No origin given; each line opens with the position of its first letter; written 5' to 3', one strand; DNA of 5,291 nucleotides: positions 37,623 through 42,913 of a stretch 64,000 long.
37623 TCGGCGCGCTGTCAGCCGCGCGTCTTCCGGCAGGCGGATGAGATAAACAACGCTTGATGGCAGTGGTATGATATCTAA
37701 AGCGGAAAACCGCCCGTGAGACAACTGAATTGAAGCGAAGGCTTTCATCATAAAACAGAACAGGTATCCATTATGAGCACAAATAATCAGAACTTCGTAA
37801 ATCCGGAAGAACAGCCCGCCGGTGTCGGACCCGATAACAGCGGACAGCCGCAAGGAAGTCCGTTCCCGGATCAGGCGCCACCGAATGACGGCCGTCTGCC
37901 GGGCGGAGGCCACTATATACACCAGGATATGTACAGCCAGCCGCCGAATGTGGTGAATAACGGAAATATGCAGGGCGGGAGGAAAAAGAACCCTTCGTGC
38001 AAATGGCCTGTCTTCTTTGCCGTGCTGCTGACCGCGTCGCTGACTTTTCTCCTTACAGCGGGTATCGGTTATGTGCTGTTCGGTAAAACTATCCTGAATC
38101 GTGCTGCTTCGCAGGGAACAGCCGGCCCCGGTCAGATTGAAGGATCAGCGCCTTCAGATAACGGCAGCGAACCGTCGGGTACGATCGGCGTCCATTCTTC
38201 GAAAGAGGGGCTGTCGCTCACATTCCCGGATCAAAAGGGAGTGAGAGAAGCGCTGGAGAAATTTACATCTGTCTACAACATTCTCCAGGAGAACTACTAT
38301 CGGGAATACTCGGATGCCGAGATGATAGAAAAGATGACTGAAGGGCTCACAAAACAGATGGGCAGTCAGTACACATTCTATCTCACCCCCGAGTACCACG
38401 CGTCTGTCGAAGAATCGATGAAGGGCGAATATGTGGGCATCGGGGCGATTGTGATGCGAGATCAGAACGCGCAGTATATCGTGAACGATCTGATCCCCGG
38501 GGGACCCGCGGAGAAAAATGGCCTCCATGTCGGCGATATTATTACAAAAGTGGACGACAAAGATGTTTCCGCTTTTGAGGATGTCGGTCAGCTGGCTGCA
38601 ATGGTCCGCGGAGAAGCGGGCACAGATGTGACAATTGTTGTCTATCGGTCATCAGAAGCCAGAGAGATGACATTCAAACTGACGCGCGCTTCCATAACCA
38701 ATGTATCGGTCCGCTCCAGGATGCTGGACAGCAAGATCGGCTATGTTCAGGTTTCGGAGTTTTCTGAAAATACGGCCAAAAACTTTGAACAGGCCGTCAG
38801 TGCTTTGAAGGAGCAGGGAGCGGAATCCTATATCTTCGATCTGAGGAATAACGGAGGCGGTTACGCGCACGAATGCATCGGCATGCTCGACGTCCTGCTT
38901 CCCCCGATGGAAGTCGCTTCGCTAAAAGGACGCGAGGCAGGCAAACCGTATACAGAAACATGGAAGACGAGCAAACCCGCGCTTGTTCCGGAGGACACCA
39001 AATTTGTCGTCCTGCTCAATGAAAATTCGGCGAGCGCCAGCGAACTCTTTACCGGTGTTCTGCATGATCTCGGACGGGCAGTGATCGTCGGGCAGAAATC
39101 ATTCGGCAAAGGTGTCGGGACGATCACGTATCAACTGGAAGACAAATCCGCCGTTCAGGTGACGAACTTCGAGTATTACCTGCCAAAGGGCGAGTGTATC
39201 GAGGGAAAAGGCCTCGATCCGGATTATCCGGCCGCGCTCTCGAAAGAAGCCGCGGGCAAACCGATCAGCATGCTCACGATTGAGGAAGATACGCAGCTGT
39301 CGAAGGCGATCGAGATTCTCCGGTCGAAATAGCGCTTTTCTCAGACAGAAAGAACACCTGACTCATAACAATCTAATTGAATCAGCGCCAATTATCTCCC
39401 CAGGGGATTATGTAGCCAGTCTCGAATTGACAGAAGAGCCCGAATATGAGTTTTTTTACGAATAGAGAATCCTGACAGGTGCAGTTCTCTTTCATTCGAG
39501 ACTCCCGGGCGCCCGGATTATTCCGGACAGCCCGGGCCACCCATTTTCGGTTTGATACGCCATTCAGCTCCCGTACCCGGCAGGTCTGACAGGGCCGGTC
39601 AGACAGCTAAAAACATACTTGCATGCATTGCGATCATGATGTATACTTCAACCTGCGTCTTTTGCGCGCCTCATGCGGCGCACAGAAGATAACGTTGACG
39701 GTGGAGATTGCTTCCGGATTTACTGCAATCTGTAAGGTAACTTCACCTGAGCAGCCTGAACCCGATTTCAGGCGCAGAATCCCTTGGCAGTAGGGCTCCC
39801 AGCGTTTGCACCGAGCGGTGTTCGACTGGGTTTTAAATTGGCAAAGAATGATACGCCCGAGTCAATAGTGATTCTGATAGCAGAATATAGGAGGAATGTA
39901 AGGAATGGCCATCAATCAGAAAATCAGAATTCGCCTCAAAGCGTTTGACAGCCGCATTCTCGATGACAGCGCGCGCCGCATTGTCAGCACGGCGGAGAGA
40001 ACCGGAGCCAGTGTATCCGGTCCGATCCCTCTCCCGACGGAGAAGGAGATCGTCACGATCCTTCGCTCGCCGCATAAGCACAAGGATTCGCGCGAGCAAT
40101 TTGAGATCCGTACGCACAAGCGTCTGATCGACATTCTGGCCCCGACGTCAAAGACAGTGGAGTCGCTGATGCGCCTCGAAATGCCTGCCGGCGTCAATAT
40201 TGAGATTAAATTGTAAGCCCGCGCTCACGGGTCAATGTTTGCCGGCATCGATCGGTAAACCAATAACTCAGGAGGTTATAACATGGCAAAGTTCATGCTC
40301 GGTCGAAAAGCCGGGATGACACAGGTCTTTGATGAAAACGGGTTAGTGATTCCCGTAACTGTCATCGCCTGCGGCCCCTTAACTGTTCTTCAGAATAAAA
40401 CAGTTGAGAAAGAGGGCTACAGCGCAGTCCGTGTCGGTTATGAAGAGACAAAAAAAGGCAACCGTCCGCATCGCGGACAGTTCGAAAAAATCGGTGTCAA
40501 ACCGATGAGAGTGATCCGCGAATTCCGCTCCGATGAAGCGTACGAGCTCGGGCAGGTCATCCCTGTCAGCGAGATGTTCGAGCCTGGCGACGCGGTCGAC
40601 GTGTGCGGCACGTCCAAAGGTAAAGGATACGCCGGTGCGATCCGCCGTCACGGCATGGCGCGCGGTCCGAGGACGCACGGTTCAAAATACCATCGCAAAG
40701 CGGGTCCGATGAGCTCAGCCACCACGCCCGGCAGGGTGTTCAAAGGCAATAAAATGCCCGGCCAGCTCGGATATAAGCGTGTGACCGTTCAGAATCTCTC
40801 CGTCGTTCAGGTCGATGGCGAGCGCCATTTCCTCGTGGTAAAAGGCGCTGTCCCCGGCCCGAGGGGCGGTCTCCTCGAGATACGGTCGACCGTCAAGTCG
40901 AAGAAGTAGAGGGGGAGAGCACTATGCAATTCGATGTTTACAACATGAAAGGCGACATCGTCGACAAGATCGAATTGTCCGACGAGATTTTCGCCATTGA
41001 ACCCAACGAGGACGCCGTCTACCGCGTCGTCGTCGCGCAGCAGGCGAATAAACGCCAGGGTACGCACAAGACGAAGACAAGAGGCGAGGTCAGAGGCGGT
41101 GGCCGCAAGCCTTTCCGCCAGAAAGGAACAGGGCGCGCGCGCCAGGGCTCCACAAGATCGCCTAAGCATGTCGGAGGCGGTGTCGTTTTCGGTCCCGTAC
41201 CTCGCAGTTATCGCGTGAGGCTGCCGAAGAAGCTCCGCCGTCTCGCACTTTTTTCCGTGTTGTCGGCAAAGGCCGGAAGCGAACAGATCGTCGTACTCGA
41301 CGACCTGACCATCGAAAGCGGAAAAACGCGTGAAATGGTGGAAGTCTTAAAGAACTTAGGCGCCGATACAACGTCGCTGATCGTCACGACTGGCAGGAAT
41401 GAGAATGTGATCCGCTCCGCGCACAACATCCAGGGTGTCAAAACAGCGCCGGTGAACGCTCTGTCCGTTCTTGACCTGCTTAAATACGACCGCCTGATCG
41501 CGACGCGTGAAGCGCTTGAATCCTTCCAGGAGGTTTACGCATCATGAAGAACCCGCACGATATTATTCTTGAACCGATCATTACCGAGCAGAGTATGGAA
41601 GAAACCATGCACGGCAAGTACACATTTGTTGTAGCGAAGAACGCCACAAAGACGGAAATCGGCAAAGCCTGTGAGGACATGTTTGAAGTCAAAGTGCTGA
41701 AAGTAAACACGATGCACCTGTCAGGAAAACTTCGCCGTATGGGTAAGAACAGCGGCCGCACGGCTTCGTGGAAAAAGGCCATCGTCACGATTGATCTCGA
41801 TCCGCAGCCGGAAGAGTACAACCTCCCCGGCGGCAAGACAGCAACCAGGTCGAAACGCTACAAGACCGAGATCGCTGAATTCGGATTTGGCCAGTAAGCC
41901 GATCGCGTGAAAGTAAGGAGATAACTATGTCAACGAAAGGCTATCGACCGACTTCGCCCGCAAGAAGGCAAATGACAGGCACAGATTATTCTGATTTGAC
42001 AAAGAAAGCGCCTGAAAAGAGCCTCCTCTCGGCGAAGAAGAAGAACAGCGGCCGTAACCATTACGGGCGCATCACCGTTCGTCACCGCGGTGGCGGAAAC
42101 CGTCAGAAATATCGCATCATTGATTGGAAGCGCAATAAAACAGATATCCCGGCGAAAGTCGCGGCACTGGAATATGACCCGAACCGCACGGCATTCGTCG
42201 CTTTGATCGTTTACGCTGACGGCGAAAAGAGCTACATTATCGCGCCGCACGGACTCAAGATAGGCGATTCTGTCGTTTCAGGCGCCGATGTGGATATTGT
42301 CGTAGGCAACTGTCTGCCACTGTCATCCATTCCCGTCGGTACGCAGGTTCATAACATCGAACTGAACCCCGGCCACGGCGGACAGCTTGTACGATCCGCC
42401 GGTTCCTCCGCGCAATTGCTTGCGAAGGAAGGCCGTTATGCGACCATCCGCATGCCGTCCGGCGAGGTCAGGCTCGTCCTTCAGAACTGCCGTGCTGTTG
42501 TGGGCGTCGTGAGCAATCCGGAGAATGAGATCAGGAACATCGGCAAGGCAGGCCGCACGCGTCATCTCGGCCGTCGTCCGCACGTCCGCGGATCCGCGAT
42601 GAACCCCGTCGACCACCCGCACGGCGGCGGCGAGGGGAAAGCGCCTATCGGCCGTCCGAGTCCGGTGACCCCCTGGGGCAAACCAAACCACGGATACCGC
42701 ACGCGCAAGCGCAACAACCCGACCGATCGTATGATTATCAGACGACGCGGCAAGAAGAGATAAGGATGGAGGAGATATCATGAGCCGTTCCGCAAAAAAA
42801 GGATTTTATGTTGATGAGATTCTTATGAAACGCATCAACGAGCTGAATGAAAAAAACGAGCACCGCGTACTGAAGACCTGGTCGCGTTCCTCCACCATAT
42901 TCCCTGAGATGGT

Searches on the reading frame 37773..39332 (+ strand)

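Call 78: search_protein_families(library=pfam, proteins=[window:37773-39332:+], max_evalue=0.00001)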
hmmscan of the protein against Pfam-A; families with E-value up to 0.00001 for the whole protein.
window:37773-39332:+ (519 aa): 4 families
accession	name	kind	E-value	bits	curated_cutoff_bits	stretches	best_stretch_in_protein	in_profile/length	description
PF03572.23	Peptidase_S41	-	1.1e-45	155.6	24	1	321-485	1-163/165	Peptidase family S41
PF17820.7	PDZ_6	-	7e-12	45.4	27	1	236-292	1-54/54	PDZ domain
PF13180.12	PDZ_2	-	2.7e-11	44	27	1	226-303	5-80/80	PDZ domain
PF00595.29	PDZ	-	4.4e-09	37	23.2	1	215-277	7-68/81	PDZ domain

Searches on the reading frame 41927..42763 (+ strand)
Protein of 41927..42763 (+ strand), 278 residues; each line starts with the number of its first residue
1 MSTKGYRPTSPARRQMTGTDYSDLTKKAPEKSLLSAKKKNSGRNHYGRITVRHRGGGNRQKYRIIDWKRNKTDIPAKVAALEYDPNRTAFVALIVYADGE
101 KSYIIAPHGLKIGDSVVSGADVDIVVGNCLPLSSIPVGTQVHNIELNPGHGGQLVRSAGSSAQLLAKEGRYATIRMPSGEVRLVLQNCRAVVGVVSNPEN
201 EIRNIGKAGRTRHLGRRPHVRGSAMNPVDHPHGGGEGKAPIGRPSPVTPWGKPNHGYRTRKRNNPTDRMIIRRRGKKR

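Call 78: search_protein_families(library=pfam, proteins=[window:41927-42763:+], max_evalue=0.00001)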
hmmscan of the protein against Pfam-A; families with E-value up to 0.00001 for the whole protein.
window:41927-42763:+ (278 aa): 2 families
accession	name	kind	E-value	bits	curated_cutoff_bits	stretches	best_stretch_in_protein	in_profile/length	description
PF03947.24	Ribosomal_L2_C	-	4.3e-57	192.1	33.7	1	126-251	2-126/126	Ribosomal Proteins L2, C-terminal domain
PF00181.30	Ribosomal_L2_N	-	4.9e-37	126.3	23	1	42-118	1-77/77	Ribosomal Proteins L2, RNA binding N-terminal domain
